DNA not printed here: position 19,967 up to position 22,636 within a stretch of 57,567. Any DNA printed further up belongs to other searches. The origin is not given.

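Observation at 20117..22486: PolB keeps motif A but has substituted exonuclease and several polymerase-motif residues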

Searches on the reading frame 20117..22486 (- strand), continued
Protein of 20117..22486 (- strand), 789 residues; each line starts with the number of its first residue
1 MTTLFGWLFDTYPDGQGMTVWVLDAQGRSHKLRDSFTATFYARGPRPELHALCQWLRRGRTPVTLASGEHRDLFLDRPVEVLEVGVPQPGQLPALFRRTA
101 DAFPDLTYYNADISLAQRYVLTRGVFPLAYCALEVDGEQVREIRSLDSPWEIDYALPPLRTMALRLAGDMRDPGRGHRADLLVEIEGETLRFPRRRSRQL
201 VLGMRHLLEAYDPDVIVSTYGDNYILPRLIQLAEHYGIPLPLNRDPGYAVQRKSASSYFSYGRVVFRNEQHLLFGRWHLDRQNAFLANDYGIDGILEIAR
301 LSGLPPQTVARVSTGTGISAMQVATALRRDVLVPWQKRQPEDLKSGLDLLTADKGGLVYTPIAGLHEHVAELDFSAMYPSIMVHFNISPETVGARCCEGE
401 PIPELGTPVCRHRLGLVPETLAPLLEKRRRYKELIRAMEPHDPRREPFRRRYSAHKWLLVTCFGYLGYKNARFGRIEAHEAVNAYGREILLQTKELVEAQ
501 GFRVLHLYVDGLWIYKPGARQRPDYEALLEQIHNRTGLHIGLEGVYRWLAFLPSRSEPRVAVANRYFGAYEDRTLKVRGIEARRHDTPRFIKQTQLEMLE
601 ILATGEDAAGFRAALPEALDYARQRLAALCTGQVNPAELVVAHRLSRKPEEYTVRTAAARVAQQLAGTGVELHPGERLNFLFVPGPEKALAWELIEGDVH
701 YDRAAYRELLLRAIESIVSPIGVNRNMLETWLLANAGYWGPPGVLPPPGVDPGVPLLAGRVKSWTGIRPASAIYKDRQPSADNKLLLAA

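Call 59: fold_search(model_id=the predicted structure, library=pdb)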
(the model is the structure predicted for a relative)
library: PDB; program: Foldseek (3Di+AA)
matches with E <= 10: 1021; with E <= 0.001: 250
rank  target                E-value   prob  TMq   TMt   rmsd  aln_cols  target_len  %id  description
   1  4flv_A                1.2e-29  1.00  0.35  0.36  14.8       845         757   21  Pyrococcus abyssi B family DNA polymerase bound to a dsDNA, in edition mode (released 2012-08-29)
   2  4flu_A                2.1e-29  1.00  0.35  0.36  14.7       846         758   21  Pyrococcus abyssi B family DNA polymerase bound to a dsDNA, in edition mode (released 2012-08-29)
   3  8s87                  4.9e-29  1.00  0.38  0.39  16.1       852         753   20  KOD-H4 DNA polymerase mutant - apo structure (released 2024-11-13)
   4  4flt_A                6.1e-29  1.00  0.35  0.36  14.6       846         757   21  Pyrococcus abyssi B family DNA polymerase bound to a dsDNA, in edition mode (released 2012-08-29)
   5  4flz_A                1.3e-28  1.00  0.34  0.35  14.8       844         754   21  Pyrococcus abyssi B family DNA polymerase bound to a dsDNA, in edition mode (released 2012-08-29)
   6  4fly_A                2.3e-28  1.00  0.35  0.36  14.7       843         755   21  Pyrococcus abyssi B family DNA polymerase bound to a dsDNA, in edition mode (released 2012-08-29)
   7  6is7_A                2.7e-28  1.00  0.37  0.38  15.3       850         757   20  Structure of 9N-I DNA polymerase incorporation with dA in the active site (released 2019-08-28)
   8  4fm2_A                3.4e-28  1.00  0.34  0.35  14.8       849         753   21  Pyrococcus abyssi B family DNA polymerase (triple mutant) bound to a dsDNA, in edition mode (released 2012-08-29)
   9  5mdn_A                4.2e-28  1.00  0.35  0.36  15.3       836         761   21  Structure of the family B DNA polymerase from the hyperthermophilic archaeon Pyrobaculum calidifontis (released 2016-12-14)
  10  9en0_A                4.7e-28  1.00  0.39  0.40  15.8       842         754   20  KOD-H4 DNA polymerase mutant in a unproductive binary complex with DNA:DNA containing six HNA nucleotides (released 2025-09-24)
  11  6is7_B                7.6e-28  1.00  0.36  0.37  15.6       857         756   20  Structure of 9N-I DNA polymerase incorporation with dA in the active site (released 2019-08-28)
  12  2vwj_A                8.9e-28  1.00  0.36  0.37  16.7       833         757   19  Uracil Recognition in Archaeal DNA Polymerases Captured by X-ray Crystallography. (released 2008-07-22)
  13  4k8x_A                1.0e-27  1.00  0.36  0.37  16.1       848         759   21  Binary complex of 9N DNA polymerase in the replicative state (released 2013-06-26)
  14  2xhb_A                1.2e-27  1.00  0.33  0.35  14.3       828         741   21  Crystal structure of DNA polymerase from Thermococcus gorgonarius in complex with hypoxanthine-containing DNA (released 2010-07-21)
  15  6q4t_A                1.2e-27  1.00  0.36  0.37  16.1       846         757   20  KOD DNA pol in a closed ternary complex with 7-deaza-7-(2-(2-hydroxyethoxy)-N-(prop-2-yn-1-yl)acetamide)-2-dATP (released 2019-02-27)
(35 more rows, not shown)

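Call 60: search_protein_families(library=ncbifam, proteins=[P0379, P0390, P0343, P0364, P0359, P0321], max_evalue=1e-20)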
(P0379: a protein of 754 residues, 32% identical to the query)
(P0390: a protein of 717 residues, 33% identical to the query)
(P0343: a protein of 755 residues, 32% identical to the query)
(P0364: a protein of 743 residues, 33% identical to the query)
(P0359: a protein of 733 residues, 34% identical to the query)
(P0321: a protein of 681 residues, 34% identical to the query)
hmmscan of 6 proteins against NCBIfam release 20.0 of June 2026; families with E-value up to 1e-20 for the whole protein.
P0379 (754 aa): 7 families
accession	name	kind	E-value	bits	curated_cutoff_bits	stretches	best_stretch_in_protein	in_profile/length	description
NF004416.0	PRK05761.1-2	equivalog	1.9e-136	456.2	516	1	90-721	75-651/665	type B DNA-directed DNA polymerase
NF004418.0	PRK05761.1-4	subfamily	4.9e-130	435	692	1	31-731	27-705/717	type B DNA-directed DNA polymerase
NF004417.0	PRK05761.1-3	equivalog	1.6e-49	168.7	780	1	289-724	420-849/858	DNA-directed DNA polymerase I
NF004419.0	PRK05761.1-5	equivalog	1.8e-40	138.7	1285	1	325-724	523-918/932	DNA-directed DNA polymerase I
NF004415.0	PRK05761.1-1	equivalog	4.3e-33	114.2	1289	1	290-723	430-861/883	DNA-directed DNA polymerase I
NF004421.0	PRK05762.1-2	equivalog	6.4e-25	87.6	570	0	348-720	409-781/795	DNA polymerase II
TIGR00592.1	pol2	superfamily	8.1e-24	83.7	239.95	1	351-715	801-1174/1176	DNA polymerase (pol2)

P0390 (717 aa): 7 families
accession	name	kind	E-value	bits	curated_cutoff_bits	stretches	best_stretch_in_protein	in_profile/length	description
NF004416.0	PRK05761.1-2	equivalog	6.8e-143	477.5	516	1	4-708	2-654/665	type B DNA-directed DNA polymerase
NF004418.0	PRK05761.1-4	subfamily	3.2e-124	415.7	692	1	152-714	134-704/717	type B DNA-directed DNA polymerase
NF004417.0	PRK05761.1-3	equivalog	7.1e-59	199.6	780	1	287-712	424-853/858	DNA-directed DNA polymerase I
NF004419.0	PRK05761.1-5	equivalog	4.3e-46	157.3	1285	1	286-709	490-919/932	DNA-directed DNA polymerase I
NF004415.0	PRK05761.1-1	equivalog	9.5e-45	152.8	1289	1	286-711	432-865/883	DNA-directed DNA polymerase I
TIGR00592.1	pol2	superfamily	1.1e-35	123.1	239.95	1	345-690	801-1165/1176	DNA polymerase (pol2)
NF004421.0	PRK05762.1-2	equivalog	1.1e-33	116.5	570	1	344-711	411-788/795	DNA polymerase II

P0343 (755 aa): 7 families
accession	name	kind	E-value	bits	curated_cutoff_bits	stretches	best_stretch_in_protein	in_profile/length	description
NF004418.0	PRK05761.1-4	subfamily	4.1e-122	408.7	692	1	37-752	31-713/717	type B DNA-directed DNA polymerase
NF004416.0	PRK05761.1-2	equivalog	3.9e-115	385.7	516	1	16-737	10-653/665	type B DNA-directed DNA polymerase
NF004417.0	PRK05761.1-3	equivalog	1.7e-58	198.4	780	1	303-726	423-837/858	DNA-directed DNA polymerase I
NF004419.0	PRK05761.1-5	equivalog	3e-49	167.8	1285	1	303-732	490-913/932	DNA-directed DNA polymerase I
NF004415.0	PRK05761.1-1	equivalog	3.4e-39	134.4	1289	1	301-732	430-857/883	DNA-directed DNA polymerase I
TIGR00592.1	pol2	superfamily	3.9e-34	117.9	239.95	1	355-704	796-1145/1176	DNA polymerase (pol2)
NF004421.0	PRK05762.1-2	equivalog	1.8e-23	82.8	570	0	359-723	409-770/795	DNA polymerase II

P0364 (743 aa): 7 families
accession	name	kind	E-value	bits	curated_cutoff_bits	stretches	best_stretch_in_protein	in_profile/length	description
NF004416.0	PRK05761.1-2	equivalog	2.1e-115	386.6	516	1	90-712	77-650/665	type B DNA-directed DNA polymerase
NF004418.0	PRK05761.1-4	subfamily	2e-101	340.4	692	1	6-733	5-715/717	type B DNA-directed DNA polymerase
NF004417.0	PRK05761.1-3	equivalog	7.9e-46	156.5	780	1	293-706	430-838/858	DNA-directed DNA polymerase I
NF004419.0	PRK05761.1-5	equivalog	3.4e-35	121.3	1285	1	319-714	523-916/932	DNA-directed DNA polymerase I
NF004415.0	PRK05761.1-1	equivalog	8.1e-31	106.7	1289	1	307-709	453-855/883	DNA-directed DNA polymerase I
TIGR00592.1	pol2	superfamily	1.3e-28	99.6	239.95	1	345-672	801-1131/1176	DNA polymerase (pol2)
NF004421.0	PRK05762.1-2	equivalog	7.5e-25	87.3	570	0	343-647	410-714/795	DNA polymerase II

P0359 (733 aa): 6 families
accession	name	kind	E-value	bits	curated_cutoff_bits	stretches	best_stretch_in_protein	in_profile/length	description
NF004416.0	PRK05761.1-2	equivalog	8.2e-107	358.2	516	1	82-709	59-649/665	type B DNA-directed DNA polymerase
NF004418.0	PRK05761.1-4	subfamily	1.5e-59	201.9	692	1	210-717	178-701/717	type B DNA-directed DNA polymerase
NF004417.0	PRK05761.1-3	equivalog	6.5e-42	143.5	780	1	295-719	421-854/858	DNA-directed DNA polymerase I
NF004419.0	PRK05761.1-5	equivalog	5.6e-39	133.8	1285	1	296-722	489-926/932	DNA-directed DNA polymerase I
TIGR00592.1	pol2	superfamily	2.3e-32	112.1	239.95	1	356-693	801-1153/1176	DNA polymerase (pol2)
NF004415.0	PRK05761.1-1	equivalog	1.8e-30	105.5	1289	0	418-723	578-871/883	DNA-directed DNA polymerase I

P0321 (681 aa): 2 families
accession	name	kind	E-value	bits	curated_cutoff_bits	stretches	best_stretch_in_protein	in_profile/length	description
NF004416.0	PRK05761.1-2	equivalog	8.7e-87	292.1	516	1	8-674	2-611/665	type B DNA-directed DNA polymerase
NF004418.0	PRK05761.1-4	subfamily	5.5e-68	229.8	692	1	196-649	166-626/717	type B DNA-directed DNA polymerase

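Call 67: predict_structure(alignment_id=A4)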
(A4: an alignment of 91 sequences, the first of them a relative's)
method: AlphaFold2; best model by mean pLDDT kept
length: 789 residues; sequences in the alignment: 91
mean_pLDDT: 88.7   pTM: 0.86
mean pLDDT of the five models: 88.7, 88.1, 88.0, 86.2, 86.2
residues with pLDDT >= 90: 563; 70-90: 151; 50-70: 39; < 50: 36
segments of 3 or more residues with pLDDT < 50: 755-789
pLDDT, mean of each block of 10 residues (from residue 1): 96 95 97 97 97 94 95 92 97 95 95 95 97 97 97 93 89 87 95 95 97 96 94 97 94 88 84 96 84 94 96 91 96 79 66 77 91 94 95 90 91 94 96 93 93 94 79 86 94 95 92 87 84 94 93 85 91 92 93 98 93 93 96 95 92 90 93 92 93 88 97 94 87 63 62 48 39 39 34
secondary structure, 60 per line:
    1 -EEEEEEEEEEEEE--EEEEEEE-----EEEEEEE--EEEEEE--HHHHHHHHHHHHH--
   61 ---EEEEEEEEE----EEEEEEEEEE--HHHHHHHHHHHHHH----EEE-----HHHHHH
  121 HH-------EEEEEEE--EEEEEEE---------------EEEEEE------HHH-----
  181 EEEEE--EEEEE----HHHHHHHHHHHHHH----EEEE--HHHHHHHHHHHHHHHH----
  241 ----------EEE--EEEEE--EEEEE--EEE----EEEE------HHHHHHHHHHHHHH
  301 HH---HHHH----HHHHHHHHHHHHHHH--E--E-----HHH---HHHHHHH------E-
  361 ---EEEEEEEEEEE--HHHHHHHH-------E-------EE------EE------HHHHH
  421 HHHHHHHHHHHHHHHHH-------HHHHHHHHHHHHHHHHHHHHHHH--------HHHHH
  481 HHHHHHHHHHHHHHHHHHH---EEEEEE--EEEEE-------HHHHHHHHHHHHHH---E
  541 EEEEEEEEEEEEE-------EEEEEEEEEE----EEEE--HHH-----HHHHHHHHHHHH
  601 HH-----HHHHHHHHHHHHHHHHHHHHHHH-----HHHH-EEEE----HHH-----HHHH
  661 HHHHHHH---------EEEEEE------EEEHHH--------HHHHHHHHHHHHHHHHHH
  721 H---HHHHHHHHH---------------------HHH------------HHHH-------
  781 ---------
elements in order (helices of 4 or more, strands of 3 or more residues): E2-14 E17-23 E29-35 E38-43 H46-58 E64-72 E77-86 H89-102 E107-109 H115-122 E130-136 E139-145 E161-166 E181-185 E188-192 H197-210 E215-218 H221-236 E251-253 E256-260 E263-267 E270-272 E277-280 H287-302 H306-309 H314-328 H346-352 E364-374 H377-384 H416-437 H445-467 H476-499 E503-508 E511-515 H523-536 E540-553 E561-570 E575-578 H589-602 H608-630 H636-639 E641-644 H657-667 E677-682 E689-691 H703-721 H725-733 H770-773
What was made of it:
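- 21419..21430 (-): D353-K354-G-G, the PolB2-specific D(K/R) loop. Lower pLDDT (66-79) in this loop (call 67).
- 20120..20128 (-): C-terminal L-A-A at the end of a disordered tail (residues 755-789). It is a candidate ssrA-like degron. pLDDT below 50 (call 67).
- On PolB2 / G2 family-B polymerase: The loop has reduced pLDDT (call 67).
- Tried and rejected: A second run with 91 more diverse sequences succeeded (call 67).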

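Call 69: fold_search(model_id=the predicted structure, library=pdb)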
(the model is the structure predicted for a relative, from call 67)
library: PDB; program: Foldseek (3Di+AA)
matches with E <= 10: 1213; with E <= 0.001: 275
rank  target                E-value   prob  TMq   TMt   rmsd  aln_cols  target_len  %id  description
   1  4k8x_A                5.1e-43  1.00  0.69  0.71   6.6       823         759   22  Binary complex of 9N DNA polymerase in the replicative state (released 2013-06-26)
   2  4flu_A                8.4e-43  1.00  0.60  0.62   7.7       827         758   22  Pyrococcus abyssi B family DNA polymerase bound to a dsDNA, in edition mode (released 2012-08-29)
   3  5mdn_A                1.1e-42  1.00  0.66  0.68   6.6       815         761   23  Structure of the family B DNA polymerase from the hyperthermophilic archaeon Pyrobaculum calidifontis (released 2016-12-14)
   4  4k8z_A                2.1e-42  1.00  0.69  0.72   5.7       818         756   22  KOD Polymerase in binary complex with dsDNA (released 2013-06-26)
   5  4fm2_A                2.2e-42  1.00  0.60  0.62   7.9       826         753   22  Pyrococcus abyssi B family DNA polymerase (triple mutant) bound to a dsDNA, in edition mode (released 2012-08-29)
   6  6is7_A                2.3e-42  1.00  0.68  0.70   6.7       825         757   21  Structure of 9N-I DNA polymerase incorporation with dA in the active site (released 2019-08-28)
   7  9oaw_A                3.6e-42  1.00  0.69  0.71   5.7       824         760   21  TNA polymerase, 10-92, binary complex (released 2025-12-10)
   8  4flv_A                4.9e-42  1.00  0.60  0.62   7.8       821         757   22  Pyrococcus abyssi B family DNA polymerase bound to a dsDNA, in edition mode (released 2012-08-29)
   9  5omq_A                5.1e-42  1.00  0.70  0.73   5.4       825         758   22  Ternary complex of 9N DNA polymerase in the replicative state with three metal ions in the active site (released 2017-12-20)
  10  9oat_A                5.1e-42  1.00  0.69  0.71   5.7       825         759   22  TNA polymerase, 5-270, binary complex (released 2025-12-10)
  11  4fly_A                5.1e-42  1.00  0.59  0.62   7.7       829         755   22  Pyrococcus abyssi B family DNA polymerase bound to a dsDNA, in edition mode (released 2012-08-29)
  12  4flz_A                5.7e-42  1.00  0.59  0.62   8.0       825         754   22  Pyrococcus abyssi B family DNA polymerase bound to a dsDNA, in edition mode (released 2012-08-29)
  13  5vu9_A                8.9e-42  1.00  0.69  0.72   5.8       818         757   22  TNA polymerase, translocated product (released 2017-12-06)
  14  4flt_A                9.3e-42  1.00  0.60  0.62   7.7       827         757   22  Pyrococcus abyssi B family DNA polymerase bound to a dsDNA, in edition mode (released 2012-08-29)
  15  6q4t_A                1.1e-41  1.00  0.68  0.71   5.8       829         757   22  KOD DNA pol in a closed ternary complex with 7-deaza-7-(2-(2-hydroxyethoxy)-N-(prop-2-yn-1-yl)acetamide)-2-dATP (released 2019-02-27)
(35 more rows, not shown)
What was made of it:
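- On PolB2 / G2 family-B polymerase: AF2 model with pLDDT 88.7 and TM 0.69-0.72 to 9N/KOD polymerases (calls 67, 69).
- Checked: AF2 model with pLDDT 88.7 and pTM 0.86 (call 67), TM about 0.7 to 9N/KOD polymerases (call 69).
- The AF2 model (pLDDT 88.7) matches 9N/KOD polymerases with TM about 0.7 (calls 67, 69).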
